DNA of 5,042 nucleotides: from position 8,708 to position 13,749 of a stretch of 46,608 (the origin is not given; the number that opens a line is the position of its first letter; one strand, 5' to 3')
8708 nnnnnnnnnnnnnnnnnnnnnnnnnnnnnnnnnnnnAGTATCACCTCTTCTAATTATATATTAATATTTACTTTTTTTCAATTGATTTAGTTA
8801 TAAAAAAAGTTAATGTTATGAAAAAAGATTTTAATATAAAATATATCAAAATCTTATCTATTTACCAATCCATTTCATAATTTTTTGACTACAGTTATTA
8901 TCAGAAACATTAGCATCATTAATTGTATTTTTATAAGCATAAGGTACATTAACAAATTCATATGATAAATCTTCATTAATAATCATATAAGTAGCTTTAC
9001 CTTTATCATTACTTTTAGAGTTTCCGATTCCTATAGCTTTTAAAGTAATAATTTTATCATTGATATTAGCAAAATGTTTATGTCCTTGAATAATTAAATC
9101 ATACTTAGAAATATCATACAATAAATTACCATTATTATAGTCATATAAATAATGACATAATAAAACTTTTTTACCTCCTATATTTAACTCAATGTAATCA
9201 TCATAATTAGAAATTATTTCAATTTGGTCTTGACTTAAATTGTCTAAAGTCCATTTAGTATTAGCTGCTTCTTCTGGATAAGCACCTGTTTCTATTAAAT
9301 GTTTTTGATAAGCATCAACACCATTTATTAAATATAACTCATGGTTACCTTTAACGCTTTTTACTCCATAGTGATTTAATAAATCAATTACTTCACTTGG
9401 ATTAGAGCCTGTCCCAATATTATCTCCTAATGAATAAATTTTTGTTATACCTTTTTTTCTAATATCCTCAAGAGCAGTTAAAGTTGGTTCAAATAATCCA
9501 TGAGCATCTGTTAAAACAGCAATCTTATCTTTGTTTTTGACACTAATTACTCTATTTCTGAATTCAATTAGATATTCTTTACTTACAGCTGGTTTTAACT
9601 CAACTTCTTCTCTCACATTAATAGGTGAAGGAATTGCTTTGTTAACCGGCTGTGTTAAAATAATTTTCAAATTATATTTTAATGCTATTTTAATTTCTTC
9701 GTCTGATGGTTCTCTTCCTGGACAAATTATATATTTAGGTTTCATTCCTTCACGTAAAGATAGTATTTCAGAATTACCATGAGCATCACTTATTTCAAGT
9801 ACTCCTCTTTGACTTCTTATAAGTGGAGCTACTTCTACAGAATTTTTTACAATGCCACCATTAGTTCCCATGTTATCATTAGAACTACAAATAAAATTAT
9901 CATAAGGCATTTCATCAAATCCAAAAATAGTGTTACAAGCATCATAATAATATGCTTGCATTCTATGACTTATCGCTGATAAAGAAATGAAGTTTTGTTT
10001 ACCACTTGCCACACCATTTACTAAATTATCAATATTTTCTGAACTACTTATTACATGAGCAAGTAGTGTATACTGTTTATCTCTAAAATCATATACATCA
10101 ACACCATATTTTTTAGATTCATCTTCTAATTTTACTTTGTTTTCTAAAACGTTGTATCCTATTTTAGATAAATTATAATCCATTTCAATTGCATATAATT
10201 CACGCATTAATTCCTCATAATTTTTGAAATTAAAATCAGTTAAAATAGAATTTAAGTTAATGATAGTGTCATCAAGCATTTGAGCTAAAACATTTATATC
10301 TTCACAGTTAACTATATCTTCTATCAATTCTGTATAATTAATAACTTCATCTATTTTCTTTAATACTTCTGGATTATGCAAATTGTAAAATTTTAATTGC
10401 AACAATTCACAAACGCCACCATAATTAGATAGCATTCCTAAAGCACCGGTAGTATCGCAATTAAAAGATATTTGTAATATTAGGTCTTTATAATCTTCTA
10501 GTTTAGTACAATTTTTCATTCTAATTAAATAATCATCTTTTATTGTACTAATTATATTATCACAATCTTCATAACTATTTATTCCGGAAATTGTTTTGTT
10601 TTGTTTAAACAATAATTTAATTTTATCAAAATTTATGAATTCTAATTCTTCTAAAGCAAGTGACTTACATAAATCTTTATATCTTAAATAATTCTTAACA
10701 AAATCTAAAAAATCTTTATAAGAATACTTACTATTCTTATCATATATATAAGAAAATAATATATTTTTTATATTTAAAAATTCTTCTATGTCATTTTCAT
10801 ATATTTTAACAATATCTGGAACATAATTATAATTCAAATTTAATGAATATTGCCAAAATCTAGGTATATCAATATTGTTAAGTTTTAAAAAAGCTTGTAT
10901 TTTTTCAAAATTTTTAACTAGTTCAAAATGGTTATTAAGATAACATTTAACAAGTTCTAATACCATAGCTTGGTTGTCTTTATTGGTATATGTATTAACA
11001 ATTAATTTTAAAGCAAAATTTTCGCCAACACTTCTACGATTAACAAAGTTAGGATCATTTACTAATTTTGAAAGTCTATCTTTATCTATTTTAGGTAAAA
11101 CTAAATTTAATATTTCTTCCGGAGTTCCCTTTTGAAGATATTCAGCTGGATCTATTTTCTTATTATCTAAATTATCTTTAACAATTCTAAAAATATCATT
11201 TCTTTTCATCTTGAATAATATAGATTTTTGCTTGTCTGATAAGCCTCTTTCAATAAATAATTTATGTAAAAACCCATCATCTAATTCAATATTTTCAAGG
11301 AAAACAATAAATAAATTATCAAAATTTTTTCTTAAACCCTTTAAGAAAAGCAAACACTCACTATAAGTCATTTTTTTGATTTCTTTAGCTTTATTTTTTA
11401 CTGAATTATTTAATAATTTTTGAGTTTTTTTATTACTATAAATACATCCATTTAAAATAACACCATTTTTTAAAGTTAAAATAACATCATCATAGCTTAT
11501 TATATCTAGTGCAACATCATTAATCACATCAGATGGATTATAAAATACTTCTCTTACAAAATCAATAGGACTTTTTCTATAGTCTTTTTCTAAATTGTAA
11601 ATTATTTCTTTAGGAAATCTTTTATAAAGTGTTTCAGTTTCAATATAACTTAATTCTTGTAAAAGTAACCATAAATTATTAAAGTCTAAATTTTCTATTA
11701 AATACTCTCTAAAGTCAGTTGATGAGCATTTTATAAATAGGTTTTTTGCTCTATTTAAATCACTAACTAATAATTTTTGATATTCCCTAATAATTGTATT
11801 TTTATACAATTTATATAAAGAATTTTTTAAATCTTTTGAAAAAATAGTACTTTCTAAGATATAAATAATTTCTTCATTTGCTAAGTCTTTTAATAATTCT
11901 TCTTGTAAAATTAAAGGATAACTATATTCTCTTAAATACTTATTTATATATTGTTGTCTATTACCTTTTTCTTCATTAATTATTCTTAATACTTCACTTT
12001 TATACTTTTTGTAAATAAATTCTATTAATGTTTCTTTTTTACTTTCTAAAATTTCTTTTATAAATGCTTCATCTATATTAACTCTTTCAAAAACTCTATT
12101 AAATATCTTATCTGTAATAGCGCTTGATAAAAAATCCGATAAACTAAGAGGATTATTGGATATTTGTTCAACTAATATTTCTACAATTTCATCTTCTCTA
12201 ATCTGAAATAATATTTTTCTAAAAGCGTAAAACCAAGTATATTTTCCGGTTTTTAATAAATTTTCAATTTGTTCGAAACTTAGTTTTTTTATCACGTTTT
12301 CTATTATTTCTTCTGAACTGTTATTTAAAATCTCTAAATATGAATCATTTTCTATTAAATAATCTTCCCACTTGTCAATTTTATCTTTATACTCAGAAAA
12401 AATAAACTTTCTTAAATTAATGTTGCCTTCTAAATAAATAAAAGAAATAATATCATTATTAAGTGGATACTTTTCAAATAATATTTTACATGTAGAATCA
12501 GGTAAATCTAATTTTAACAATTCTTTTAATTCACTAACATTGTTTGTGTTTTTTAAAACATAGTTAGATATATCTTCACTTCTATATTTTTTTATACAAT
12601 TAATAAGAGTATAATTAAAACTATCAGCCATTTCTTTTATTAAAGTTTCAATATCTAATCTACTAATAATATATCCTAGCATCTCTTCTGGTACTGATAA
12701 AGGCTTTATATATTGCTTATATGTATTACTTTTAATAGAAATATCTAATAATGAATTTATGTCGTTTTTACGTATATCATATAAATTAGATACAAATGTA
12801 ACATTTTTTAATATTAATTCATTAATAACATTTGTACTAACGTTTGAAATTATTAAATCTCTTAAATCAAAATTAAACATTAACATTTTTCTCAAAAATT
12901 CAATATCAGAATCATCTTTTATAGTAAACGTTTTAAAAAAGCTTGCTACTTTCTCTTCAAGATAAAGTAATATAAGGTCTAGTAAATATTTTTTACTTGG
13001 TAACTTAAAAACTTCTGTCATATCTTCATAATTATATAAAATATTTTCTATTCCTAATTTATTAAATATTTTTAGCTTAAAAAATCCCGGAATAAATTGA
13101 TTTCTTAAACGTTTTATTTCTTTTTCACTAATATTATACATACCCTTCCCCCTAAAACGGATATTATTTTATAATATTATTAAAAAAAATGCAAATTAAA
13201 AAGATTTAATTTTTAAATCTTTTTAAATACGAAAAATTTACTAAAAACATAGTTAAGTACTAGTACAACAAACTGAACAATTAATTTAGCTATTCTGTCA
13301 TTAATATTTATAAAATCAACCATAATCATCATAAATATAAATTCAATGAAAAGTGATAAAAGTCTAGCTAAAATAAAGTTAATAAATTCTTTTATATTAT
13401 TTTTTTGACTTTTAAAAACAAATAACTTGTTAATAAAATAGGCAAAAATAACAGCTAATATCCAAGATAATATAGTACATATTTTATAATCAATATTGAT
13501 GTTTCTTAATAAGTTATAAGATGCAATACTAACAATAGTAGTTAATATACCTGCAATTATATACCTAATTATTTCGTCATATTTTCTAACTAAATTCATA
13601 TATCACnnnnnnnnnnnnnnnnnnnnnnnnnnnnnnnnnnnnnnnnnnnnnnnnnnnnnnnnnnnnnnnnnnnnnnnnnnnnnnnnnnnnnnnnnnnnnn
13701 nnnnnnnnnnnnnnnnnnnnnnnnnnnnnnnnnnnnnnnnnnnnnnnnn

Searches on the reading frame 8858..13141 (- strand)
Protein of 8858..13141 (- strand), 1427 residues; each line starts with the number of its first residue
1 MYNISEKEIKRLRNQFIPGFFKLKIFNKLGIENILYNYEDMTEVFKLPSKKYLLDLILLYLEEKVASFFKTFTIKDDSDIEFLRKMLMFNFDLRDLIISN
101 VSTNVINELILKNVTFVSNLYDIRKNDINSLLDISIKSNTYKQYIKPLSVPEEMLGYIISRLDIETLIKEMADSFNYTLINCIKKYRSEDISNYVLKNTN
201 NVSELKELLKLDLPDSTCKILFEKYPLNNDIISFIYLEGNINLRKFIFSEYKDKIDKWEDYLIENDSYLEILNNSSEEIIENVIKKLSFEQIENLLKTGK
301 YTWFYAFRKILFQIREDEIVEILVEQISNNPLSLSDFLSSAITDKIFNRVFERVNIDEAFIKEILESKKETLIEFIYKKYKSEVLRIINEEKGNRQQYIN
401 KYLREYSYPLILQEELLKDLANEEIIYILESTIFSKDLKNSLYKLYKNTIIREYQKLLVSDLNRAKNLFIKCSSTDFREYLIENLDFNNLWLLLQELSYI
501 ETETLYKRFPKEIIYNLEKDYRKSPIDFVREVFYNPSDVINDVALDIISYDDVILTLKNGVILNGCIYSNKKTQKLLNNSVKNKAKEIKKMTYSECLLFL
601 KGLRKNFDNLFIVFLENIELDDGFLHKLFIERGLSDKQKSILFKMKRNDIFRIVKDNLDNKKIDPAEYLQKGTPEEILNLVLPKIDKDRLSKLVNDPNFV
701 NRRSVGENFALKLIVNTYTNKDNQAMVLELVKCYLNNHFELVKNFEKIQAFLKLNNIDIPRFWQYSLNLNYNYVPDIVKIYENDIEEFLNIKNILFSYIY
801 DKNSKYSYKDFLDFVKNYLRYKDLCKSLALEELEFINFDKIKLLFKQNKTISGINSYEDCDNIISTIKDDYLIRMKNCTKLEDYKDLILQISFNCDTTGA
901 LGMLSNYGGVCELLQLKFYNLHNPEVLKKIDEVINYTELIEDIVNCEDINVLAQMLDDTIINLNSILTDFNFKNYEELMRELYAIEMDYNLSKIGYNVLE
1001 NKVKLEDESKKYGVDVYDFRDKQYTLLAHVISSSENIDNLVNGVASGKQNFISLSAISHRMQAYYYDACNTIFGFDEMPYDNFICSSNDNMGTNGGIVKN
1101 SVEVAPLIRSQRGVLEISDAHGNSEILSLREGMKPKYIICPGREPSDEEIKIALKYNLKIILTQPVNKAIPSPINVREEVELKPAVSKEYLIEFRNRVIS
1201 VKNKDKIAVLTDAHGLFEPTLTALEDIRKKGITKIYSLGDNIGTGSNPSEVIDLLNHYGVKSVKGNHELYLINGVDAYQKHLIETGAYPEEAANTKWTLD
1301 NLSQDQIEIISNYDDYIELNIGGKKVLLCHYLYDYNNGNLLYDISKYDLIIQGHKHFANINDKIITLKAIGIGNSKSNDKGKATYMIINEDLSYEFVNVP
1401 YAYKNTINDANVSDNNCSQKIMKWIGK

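Call 9: search_protein_families(library=pfam, proteins=[window:8858-13141:-], max_evalue=0.001)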
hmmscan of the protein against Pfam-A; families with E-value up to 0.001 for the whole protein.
window:8858-13141:- (1427 aa): 2 families
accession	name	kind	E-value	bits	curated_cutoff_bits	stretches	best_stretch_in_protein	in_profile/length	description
PF12850.12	Metallophos_2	-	3.4e-11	43.8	27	1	1206-1364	2-125/154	Calcineurin-like phosphoesterase superfamily domain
PF00149.33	Metallophos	-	3.4e-08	34.6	21.5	1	1206-1356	2-189/191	Calcineurin-like phosphoesterase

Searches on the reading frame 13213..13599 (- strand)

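Call 9: search_protein_families(library=pfam, proteins=[window:13213-13599:-], max_evalue=0.001)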
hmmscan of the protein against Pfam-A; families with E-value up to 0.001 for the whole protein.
window:13213-13599:- (128 aa): 1 family
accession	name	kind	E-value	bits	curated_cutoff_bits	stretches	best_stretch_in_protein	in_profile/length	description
PF04138.20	GtrA_DPMS_TM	-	3.5e-26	92.1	26.1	1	12-125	1-117/117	GtrA/DPMS, transmembrane domain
